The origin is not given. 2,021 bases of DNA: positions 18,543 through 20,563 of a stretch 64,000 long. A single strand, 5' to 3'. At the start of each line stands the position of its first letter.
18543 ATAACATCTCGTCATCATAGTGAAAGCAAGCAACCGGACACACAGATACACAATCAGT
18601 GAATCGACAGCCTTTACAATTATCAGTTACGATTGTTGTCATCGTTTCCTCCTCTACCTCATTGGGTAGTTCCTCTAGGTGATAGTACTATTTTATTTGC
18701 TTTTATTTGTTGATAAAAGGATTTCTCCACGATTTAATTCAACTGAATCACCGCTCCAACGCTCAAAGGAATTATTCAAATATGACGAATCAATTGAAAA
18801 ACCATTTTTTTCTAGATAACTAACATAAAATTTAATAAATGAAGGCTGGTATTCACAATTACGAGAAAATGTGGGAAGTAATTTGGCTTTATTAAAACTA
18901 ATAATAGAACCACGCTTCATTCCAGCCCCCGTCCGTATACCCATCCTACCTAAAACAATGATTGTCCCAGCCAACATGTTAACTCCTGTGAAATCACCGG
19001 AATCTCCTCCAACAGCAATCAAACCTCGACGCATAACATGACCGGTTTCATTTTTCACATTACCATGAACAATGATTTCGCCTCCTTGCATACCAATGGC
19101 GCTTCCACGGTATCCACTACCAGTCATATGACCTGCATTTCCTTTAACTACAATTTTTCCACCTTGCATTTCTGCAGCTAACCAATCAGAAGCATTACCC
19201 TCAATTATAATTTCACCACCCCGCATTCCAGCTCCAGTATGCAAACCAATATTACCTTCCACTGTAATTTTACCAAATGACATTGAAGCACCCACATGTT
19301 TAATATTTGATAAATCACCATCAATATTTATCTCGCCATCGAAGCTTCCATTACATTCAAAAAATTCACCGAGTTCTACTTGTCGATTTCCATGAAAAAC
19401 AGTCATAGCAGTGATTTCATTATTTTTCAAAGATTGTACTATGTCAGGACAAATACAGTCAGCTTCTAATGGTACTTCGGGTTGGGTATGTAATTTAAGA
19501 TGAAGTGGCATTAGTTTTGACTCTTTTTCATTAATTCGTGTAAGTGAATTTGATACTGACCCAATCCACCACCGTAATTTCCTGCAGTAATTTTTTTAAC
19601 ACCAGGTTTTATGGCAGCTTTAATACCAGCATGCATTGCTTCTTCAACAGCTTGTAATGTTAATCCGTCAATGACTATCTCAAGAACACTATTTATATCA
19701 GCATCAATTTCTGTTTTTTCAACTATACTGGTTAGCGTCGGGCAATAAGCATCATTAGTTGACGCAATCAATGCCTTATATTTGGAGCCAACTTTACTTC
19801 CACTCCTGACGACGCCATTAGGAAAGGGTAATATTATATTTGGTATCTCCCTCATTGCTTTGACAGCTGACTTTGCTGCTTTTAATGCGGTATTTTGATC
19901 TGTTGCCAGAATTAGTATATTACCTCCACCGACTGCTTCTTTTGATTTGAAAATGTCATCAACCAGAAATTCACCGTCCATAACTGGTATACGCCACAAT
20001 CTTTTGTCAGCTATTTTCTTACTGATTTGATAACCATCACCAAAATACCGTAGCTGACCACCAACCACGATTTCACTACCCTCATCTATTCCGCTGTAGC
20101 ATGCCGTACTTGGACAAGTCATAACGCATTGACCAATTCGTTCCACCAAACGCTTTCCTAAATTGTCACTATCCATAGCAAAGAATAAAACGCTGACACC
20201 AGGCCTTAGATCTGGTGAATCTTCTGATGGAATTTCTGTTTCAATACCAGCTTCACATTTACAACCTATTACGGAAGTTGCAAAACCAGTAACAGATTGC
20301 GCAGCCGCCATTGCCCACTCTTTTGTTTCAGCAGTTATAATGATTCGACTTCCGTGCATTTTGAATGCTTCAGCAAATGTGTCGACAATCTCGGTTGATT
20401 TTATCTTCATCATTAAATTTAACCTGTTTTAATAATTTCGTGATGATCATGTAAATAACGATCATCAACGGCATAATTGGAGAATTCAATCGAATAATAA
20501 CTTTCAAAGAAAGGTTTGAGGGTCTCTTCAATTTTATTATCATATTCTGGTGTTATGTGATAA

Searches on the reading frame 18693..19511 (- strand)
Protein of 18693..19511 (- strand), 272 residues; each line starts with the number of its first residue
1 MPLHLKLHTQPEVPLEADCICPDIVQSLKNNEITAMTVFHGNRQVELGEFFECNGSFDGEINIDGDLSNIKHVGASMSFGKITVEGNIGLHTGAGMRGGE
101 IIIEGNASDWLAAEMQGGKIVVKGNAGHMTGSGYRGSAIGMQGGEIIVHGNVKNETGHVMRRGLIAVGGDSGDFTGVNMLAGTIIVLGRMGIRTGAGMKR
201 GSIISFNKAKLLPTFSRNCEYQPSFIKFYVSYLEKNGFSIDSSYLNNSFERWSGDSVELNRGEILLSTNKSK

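Call 3: search_protein_families(library=pfam, proteins=[window:18693-19511:-], max_evalue=0.01)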
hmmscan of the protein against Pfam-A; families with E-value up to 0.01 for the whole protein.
window:18693-19511:- (272 aa): 1 family
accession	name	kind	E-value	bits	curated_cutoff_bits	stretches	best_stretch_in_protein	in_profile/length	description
PF01493.24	GXGXG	-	4e-12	46.5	32.5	1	81-210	33-167/190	GXGXG motif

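Call 4: search_protein_families(library=ncbifam, proteins=[window:18693-19511:-], max_evalue=0.01)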
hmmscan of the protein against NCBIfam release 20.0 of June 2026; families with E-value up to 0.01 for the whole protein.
window:18693-19511:- (272 aa): 3 families
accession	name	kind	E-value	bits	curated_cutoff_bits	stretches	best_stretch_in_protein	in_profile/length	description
TIGR03122.1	one_C_dehyd_C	equivalog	4.5e-77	258.8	130.65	1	3-265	1-259/260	formylmethanofuran dehydrogenase subunit C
NF042910.1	FMH_DH_FwdC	exception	1.6e-56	191.3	340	1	4-227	3-230/271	tungsten-dependent formylmethanofuran dehydrogenase subunit FwdC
NF008730.0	PRK11750.1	equivalog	0.0011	16.3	1047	1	81-202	1271-1397/1490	glutamate synthase large subunit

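Call 64: search_solved_structures(query=window:18693-19511:-, max_evalue=0.00001)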
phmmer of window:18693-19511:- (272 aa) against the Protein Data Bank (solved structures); distinct sequences matched with E-value up to 0.00001: 6.
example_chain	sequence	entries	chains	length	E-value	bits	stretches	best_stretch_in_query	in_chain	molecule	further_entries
9sw6_K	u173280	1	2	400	5.7e-47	163.7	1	12-221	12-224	Molybdenum-containing formylmethanofuran dehydrogenase 1 subunit C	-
5t5i_C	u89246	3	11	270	2.6e-45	158.3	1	8-205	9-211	Tungsten-containing formylmethanofuran dehydrogenase 2 subunit C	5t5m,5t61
8rja_C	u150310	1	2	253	5.7e-39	137.5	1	11-218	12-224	formylmethanofuran dehydrogenase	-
9sfi_R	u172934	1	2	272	3.3e-36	128.4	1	5-227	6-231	Tungsten-containing formylmethanofuran dehydrogenase 2 subunit C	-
6s6y_C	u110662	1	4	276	4.4e-35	124.7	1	20-268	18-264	Formylmethanofuran dehydrogenase subunit C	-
7bkb_I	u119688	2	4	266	2.7e-28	102.5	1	6-217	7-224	Formylmethanofuran dehydrogenase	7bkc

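Call 66: search_solved_structures(query=window:18693-19511:-, max_evalue=1e-30, show_alignments=5)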
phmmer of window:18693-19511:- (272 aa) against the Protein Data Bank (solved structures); distinct sequences matched with E-value up to 1e-30: 5.
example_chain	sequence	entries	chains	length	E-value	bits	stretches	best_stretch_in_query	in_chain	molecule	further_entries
9sw6_K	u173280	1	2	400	5.7e-47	163.7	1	12-221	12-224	Molybdenum-containing formylmethanofuran dehydrogenase 1 subunit C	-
5t5i_C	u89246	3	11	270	2.6e-45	158.3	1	8-205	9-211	Tungsten-containing formylmethanofuran dehydrogenase 2 subunit C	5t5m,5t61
8rja_C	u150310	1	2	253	5.7e-39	137.5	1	11-218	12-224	formylmethanofuran dehydrogenase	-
9sfi_R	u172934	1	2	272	3.3e-36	128.4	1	5-227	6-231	Tungsten-containing formylmethanofuran dehydrogenase 2 subunit C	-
6s6y_C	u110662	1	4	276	4.4e-35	124.7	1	20-268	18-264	Formylmethanofuran dehydrogenase subunit C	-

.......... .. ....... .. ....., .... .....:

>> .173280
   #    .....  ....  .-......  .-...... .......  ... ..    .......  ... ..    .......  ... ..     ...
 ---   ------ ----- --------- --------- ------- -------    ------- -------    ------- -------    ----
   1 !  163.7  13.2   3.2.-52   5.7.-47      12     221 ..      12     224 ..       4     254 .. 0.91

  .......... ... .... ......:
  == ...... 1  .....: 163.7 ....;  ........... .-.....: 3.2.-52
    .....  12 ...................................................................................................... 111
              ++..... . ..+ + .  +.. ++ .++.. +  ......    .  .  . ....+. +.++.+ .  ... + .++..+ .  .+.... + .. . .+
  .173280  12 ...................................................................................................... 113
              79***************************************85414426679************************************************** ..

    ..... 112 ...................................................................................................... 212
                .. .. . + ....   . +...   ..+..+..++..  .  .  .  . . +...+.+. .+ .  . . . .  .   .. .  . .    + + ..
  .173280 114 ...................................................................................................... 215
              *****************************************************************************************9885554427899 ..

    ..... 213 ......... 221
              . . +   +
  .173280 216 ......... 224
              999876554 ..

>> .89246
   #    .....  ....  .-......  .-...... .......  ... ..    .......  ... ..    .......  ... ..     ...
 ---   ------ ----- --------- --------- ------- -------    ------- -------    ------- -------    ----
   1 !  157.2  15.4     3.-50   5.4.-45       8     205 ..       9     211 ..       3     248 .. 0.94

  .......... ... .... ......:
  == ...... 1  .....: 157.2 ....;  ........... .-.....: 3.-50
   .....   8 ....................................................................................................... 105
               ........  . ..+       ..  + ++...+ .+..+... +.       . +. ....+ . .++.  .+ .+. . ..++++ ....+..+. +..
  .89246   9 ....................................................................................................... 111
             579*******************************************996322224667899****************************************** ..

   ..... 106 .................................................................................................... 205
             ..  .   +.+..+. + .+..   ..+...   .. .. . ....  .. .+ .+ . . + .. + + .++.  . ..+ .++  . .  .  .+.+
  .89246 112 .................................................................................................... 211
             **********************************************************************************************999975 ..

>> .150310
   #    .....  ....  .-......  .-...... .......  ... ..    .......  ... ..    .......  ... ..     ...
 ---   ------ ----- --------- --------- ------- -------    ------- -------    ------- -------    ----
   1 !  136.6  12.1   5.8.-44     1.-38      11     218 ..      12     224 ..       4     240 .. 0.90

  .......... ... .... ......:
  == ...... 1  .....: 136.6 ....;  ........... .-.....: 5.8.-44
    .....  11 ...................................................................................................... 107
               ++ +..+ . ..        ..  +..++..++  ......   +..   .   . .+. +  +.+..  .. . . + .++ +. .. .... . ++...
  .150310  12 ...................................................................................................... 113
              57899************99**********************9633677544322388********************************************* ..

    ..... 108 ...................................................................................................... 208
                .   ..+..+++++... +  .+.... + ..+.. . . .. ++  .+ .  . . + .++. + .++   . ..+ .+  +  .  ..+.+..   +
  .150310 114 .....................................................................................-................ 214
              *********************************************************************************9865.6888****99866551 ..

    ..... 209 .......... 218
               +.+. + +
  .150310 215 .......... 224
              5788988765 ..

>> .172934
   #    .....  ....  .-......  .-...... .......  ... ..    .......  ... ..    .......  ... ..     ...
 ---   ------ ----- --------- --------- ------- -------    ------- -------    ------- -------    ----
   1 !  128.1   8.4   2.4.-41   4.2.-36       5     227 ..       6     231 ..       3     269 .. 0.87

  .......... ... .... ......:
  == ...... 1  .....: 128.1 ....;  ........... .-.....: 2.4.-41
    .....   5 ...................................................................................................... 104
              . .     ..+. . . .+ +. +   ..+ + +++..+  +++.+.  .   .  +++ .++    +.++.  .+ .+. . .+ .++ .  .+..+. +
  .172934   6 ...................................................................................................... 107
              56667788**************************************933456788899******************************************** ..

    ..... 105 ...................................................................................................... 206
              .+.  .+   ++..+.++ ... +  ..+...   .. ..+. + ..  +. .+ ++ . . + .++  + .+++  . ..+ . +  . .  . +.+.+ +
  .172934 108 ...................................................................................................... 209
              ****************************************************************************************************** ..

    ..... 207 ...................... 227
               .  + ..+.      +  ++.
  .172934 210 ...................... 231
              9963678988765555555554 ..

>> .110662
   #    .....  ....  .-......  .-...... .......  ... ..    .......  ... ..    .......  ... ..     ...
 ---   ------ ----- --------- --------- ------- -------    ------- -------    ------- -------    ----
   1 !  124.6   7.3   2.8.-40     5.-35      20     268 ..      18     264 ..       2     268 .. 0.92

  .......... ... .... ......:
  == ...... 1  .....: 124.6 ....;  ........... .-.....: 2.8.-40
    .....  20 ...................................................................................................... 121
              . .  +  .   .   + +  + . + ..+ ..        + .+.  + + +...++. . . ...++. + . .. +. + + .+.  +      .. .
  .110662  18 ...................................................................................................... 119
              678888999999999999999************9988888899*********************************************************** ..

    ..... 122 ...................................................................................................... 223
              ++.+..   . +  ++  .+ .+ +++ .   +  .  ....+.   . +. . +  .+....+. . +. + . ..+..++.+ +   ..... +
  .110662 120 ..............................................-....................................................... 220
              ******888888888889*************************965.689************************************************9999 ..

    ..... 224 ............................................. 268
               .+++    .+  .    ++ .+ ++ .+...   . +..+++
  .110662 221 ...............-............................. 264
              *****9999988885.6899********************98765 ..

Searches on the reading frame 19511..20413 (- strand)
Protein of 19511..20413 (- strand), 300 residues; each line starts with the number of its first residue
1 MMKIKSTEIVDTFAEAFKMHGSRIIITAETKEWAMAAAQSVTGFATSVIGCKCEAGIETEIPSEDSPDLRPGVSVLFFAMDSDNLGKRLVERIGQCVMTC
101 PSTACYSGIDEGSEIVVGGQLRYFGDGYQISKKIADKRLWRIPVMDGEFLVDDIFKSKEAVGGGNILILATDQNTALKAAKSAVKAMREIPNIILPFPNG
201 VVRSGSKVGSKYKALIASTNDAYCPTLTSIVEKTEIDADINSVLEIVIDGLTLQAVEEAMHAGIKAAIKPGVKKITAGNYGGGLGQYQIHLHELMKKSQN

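Call 3: search_protein_families(library=pfam, proteins=[window:19511-20413:-], max_evalue=0.01)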
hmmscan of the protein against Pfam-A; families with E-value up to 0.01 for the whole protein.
window:19511-20413:- (300 aa): 2 families
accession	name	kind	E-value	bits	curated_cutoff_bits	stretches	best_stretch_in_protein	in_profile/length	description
PF02741.20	FTR_C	-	2.4e-61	206.6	25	1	147-294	1-149/149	FTR, proximal lobe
PF01913.23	FTR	-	1.7e-59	200.3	27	1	2-144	1-142/142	Formylmethanofuran-tetrahydromethanopterin formyltransferase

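Call 4: search_protein_families(library=ncbifam, proteins=[window:19511-20413:-], max_evalue=0.01)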
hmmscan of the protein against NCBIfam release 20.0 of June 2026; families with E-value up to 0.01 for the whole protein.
window:19511-20413:- (300 aa): 2 families
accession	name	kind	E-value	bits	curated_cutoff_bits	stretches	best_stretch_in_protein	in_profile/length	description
NF002554.0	PRK02114.1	subfamily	2e-132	441.1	297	1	2-295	1-296/297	formylmethanofuran--tetrahydromethanopterin N-formyltransferase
TIGR03119.1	one_C_fhcD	equivalog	8.4e-128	425.9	292.6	1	9-294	1-288/288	formylmethanofuran--tetrahydromethanopterin N-formyltransferase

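Call 65: search_solved_structures(query=window:19511-20413:-, max_evalue=1e-30)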
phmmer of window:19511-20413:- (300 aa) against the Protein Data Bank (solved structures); distinct sequences matched with E-value up to 1e-30: 4.
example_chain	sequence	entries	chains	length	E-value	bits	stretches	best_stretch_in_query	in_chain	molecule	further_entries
6s6y_D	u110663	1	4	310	3.9e-92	312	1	6-297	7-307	Formylmethanofuran--tetrahydromethanopterin formyltransferase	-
1m5s_A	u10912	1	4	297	1.6e-85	290.3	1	2-294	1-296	Formylmethanofuran--tetrahydromethanopterin formyltransferase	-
1ftr_A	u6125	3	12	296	8.2e-85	288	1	2-294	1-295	FORMYLMETHANOFURAN:TETRAHYDROMETHANOPTERIN FORMYLTRANSFERASE | Formylmethanofuran--tetrahydromethanopterin formyltransferase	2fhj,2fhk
1m5h_A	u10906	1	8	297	3.1e-78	266.4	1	2-294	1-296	Formylmethanofuran--tetrahydromethanopterin formyltransferase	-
